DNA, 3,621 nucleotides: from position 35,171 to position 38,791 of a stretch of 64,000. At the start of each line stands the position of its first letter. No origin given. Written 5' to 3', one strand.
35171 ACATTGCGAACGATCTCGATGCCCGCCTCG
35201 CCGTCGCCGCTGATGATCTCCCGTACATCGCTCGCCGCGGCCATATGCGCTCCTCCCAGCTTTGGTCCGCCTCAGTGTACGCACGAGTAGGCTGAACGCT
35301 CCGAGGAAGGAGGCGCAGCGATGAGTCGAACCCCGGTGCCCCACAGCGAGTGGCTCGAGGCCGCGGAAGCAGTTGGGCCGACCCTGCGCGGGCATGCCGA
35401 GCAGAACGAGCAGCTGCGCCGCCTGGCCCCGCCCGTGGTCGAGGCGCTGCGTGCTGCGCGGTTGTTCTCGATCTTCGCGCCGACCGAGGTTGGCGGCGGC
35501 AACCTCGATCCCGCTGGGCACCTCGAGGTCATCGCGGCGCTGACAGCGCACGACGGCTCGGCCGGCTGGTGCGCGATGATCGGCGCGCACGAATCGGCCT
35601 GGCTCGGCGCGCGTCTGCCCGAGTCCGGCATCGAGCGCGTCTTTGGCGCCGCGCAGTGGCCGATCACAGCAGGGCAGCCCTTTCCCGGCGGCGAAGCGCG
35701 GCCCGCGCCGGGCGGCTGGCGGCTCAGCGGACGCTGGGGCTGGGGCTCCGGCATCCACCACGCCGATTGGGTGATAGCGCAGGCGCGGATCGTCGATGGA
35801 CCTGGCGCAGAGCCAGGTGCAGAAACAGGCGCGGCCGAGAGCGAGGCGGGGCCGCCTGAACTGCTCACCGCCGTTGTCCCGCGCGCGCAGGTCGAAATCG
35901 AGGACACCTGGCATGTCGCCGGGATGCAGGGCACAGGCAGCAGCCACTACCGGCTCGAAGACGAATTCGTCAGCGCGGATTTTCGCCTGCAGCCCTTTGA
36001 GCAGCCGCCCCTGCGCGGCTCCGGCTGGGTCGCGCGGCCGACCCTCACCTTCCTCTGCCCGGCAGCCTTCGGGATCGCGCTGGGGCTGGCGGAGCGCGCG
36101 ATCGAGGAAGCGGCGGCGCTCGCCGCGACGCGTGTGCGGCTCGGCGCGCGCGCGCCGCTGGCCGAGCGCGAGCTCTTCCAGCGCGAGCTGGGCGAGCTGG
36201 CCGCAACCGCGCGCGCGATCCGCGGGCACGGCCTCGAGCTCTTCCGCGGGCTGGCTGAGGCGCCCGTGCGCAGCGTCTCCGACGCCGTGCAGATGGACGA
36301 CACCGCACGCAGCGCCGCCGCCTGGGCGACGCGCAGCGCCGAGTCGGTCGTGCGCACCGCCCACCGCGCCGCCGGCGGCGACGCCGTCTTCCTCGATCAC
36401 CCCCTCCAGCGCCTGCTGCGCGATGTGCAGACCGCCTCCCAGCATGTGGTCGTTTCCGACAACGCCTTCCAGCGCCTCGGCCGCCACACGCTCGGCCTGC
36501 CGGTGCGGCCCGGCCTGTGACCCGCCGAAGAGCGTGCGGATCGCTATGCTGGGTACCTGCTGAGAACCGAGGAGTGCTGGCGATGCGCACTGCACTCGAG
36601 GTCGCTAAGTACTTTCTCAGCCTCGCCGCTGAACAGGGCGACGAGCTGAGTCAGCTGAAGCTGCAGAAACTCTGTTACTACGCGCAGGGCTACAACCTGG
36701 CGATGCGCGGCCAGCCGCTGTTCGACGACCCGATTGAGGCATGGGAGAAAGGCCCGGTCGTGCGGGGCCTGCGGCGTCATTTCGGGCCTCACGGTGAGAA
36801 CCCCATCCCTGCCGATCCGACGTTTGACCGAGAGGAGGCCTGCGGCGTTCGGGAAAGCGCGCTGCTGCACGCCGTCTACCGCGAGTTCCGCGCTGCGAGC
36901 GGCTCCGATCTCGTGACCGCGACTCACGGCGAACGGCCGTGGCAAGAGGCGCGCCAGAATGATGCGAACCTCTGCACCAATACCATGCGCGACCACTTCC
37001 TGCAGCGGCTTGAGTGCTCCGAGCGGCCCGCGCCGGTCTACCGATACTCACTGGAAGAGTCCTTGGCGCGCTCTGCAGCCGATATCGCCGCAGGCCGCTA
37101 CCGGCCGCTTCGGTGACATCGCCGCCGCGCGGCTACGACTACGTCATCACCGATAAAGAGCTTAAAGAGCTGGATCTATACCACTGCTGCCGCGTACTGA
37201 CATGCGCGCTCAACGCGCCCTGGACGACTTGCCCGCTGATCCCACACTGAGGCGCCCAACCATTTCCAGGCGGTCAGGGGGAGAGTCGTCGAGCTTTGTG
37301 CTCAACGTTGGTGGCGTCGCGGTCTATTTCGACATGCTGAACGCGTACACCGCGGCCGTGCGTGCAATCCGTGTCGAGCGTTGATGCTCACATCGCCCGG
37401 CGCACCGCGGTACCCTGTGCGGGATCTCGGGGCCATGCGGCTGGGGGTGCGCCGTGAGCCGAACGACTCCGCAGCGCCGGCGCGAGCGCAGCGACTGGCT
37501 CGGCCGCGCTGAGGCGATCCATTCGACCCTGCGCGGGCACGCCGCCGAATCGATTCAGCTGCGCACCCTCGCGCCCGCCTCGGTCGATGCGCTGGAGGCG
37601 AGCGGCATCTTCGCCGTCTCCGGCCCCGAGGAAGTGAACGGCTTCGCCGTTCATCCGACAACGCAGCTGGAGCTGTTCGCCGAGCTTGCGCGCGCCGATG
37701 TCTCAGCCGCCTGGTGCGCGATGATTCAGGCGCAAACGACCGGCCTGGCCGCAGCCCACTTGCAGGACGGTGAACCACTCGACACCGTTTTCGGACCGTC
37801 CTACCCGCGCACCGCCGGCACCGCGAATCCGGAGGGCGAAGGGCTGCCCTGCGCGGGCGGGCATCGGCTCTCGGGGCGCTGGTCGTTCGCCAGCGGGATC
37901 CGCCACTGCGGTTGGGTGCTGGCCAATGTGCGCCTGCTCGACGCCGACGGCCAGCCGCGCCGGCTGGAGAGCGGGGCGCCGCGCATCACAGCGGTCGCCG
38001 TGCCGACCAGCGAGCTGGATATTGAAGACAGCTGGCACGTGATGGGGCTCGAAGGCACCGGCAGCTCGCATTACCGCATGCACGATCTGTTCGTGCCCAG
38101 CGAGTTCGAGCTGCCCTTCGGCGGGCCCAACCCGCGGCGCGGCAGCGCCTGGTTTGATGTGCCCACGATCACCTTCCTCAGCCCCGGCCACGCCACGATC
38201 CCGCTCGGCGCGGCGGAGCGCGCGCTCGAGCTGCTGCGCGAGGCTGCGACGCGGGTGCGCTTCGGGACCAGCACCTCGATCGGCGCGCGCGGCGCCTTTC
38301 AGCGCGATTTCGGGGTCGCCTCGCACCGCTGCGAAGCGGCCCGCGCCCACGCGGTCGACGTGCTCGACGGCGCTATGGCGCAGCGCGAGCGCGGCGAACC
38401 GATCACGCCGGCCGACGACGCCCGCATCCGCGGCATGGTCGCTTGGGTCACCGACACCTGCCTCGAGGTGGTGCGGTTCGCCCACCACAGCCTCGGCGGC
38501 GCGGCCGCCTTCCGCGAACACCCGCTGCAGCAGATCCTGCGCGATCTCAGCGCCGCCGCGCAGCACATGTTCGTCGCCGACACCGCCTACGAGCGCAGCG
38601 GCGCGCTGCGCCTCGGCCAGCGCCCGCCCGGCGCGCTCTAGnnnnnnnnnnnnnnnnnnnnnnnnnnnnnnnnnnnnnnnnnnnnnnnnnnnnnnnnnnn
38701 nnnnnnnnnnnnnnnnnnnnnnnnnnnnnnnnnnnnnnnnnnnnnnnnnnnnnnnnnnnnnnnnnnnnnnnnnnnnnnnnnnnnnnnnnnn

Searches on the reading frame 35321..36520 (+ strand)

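Call 69: search_protein_families(library=pfam, proteins=[window:35321-36520:+], max_evalue=0.001)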
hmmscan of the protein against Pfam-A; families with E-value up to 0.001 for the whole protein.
window:35321-36520:+ (399 aa): 2 families
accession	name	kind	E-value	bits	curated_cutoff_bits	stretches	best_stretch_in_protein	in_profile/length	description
PF08028.16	Acyl-CoA_dh_2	-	5.8e-20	72.4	22.7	1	252-379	6-133/134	Acyl-CoA dehydrogenase, C-terminal domain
PF00441.29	Acyl-CoA_dh_1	-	7e-11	42.9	22.4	1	241-372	10-131/150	Acyl-CoA dehydrogenase, C-terminal domain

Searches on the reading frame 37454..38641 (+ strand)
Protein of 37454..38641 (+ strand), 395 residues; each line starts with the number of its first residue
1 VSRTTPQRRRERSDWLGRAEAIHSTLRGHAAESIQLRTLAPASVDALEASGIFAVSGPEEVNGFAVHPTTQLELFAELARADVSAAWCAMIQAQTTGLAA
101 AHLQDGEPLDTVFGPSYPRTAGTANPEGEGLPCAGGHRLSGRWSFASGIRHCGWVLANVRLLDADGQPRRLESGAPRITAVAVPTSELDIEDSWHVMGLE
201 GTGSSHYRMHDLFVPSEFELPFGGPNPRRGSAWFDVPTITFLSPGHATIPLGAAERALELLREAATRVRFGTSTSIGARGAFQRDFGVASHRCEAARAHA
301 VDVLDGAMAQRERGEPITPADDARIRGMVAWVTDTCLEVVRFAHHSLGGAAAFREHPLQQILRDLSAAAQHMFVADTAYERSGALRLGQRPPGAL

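Call 69: search_protein_families(library=pfam, proteins=[window:37454-38641:+], max_evalue=0.001)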
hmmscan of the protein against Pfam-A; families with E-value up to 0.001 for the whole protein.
window:37454-38641:+ (395 aa): 2 families
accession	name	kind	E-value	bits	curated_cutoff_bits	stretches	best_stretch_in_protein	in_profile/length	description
PF08028.16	Acyl-CoA_dh_2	-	2.9e-19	70.1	22.7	1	246-374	3-132/134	Acyl-CoA dehydrogenase, C-terminal domain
PF00441.29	Acyl-CoA_dh_1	-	1.3e-06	29.1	22.4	1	245-366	17-129/150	Acyl-CoA dehydrogenase, C-terminal domain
